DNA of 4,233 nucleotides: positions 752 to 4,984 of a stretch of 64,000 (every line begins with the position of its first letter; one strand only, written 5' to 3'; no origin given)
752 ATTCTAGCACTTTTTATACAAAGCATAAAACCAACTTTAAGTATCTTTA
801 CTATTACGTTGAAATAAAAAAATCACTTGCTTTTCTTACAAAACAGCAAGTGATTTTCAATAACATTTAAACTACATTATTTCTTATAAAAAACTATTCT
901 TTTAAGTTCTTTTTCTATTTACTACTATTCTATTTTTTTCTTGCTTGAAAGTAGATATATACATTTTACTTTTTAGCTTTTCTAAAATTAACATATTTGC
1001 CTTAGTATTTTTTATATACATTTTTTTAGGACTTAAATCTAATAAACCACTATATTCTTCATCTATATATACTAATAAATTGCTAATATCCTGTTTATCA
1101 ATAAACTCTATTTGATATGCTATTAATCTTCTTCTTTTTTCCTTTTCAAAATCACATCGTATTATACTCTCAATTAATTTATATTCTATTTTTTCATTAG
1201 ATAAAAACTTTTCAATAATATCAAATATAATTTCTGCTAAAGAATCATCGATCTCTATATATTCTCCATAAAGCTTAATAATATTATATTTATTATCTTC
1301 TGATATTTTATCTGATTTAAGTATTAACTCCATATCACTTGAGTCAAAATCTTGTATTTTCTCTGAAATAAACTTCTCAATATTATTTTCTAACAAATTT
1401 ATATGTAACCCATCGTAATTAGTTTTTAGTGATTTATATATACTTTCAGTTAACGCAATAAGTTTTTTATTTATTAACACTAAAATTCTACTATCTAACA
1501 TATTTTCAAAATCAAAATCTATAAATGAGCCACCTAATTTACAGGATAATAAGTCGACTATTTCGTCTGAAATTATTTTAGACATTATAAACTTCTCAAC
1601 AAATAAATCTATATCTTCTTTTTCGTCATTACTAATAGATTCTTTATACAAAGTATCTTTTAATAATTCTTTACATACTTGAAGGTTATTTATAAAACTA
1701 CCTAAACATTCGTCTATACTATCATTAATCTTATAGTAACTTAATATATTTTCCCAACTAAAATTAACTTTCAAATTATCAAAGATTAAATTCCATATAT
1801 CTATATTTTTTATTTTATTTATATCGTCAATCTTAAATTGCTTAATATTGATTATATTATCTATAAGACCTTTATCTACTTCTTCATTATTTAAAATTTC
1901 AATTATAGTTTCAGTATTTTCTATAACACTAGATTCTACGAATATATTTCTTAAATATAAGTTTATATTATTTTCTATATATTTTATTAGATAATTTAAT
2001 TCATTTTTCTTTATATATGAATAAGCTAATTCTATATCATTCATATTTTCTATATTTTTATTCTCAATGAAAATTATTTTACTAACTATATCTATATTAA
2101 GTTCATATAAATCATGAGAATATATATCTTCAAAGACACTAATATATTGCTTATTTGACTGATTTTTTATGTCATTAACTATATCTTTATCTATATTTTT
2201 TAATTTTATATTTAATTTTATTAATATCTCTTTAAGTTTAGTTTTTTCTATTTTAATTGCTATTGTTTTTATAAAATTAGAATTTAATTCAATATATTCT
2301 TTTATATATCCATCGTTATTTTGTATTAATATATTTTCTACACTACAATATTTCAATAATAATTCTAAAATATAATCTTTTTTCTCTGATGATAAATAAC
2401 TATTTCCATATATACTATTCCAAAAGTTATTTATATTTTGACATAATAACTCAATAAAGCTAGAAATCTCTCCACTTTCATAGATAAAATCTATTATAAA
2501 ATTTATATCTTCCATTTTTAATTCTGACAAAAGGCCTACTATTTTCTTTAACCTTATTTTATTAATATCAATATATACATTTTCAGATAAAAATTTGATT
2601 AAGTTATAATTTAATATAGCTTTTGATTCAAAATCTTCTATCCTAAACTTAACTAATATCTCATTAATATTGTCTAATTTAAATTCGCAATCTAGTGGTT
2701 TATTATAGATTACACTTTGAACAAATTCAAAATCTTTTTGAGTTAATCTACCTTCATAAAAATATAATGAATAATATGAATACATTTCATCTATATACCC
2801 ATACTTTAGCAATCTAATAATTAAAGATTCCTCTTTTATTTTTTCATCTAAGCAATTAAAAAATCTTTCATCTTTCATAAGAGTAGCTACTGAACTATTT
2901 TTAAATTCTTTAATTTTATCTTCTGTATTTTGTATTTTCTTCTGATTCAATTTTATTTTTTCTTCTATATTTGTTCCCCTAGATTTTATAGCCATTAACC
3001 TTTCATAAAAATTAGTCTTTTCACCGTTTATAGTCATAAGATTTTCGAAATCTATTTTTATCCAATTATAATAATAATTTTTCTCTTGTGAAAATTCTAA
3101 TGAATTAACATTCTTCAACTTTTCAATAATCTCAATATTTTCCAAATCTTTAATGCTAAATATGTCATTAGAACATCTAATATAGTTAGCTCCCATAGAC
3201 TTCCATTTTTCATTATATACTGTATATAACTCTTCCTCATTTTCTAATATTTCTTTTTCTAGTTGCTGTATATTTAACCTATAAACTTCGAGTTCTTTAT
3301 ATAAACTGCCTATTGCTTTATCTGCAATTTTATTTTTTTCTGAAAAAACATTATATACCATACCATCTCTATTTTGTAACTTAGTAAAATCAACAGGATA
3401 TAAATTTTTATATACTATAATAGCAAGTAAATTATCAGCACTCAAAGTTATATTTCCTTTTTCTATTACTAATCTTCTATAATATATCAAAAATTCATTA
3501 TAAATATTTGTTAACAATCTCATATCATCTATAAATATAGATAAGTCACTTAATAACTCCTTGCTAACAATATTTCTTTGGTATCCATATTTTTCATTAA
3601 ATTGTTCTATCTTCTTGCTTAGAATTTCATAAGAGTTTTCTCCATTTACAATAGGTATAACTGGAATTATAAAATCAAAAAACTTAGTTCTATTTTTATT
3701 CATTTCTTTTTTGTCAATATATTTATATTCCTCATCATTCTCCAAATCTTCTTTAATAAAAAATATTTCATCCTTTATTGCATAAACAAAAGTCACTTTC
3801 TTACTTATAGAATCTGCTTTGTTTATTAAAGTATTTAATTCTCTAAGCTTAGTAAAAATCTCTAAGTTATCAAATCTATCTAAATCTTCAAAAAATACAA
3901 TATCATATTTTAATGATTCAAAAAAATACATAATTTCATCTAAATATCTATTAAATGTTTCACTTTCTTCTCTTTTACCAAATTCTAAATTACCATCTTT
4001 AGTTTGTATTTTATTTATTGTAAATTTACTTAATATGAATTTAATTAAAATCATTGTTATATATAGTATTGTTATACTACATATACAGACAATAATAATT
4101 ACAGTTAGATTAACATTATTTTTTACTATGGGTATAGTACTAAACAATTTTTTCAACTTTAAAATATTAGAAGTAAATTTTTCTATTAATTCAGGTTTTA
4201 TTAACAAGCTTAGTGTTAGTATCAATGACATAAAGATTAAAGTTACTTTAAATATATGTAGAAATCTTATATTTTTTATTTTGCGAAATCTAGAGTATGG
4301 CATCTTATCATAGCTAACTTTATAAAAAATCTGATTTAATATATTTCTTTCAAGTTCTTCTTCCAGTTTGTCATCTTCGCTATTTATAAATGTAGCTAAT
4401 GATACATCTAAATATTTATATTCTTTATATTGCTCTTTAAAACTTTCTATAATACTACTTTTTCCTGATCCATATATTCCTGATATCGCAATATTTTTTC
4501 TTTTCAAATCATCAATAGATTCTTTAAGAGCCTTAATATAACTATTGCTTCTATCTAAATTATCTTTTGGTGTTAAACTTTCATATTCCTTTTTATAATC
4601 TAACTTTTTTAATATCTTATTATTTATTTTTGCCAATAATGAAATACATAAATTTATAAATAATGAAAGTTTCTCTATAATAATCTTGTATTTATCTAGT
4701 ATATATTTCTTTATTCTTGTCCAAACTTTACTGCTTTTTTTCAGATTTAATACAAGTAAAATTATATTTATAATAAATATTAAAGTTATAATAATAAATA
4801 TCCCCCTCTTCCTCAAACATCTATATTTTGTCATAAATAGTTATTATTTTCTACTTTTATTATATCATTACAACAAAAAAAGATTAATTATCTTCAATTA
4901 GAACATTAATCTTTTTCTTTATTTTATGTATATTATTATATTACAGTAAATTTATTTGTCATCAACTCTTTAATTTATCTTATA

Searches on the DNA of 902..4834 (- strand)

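Call 79: search_with_rna_model(model_id=R1, sources=[L058, L059, L060, L061, L033, L036], max_evalue=0.01)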
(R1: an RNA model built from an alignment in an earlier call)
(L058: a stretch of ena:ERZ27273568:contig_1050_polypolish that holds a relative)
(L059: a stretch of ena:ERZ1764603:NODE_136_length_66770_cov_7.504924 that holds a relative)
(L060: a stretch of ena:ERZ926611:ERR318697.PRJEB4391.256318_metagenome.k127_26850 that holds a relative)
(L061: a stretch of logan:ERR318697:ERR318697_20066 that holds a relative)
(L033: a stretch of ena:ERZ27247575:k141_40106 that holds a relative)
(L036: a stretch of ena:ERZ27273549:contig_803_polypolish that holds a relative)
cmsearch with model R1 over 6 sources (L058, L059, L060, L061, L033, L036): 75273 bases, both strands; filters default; matches with E-value up to 0.01: 7.
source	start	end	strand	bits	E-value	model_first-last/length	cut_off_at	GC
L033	2851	2974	+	111.5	3.4e-21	1-133/133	no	0.31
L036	2851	2974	+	111.5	3.4e-21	1-133/133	no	0.31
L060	6549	6678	+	97.4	3.4e-18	1-133/133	no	0.25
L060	490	604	+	83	4e-15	1-133/133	no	0.3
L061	57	171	+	83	4e-15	1-133/133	no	0.3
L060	12734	12827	-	55.8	2.7e-09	1-133/133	no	0.21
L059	6895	7012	+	41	3.8e-06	1-133/133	no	0.24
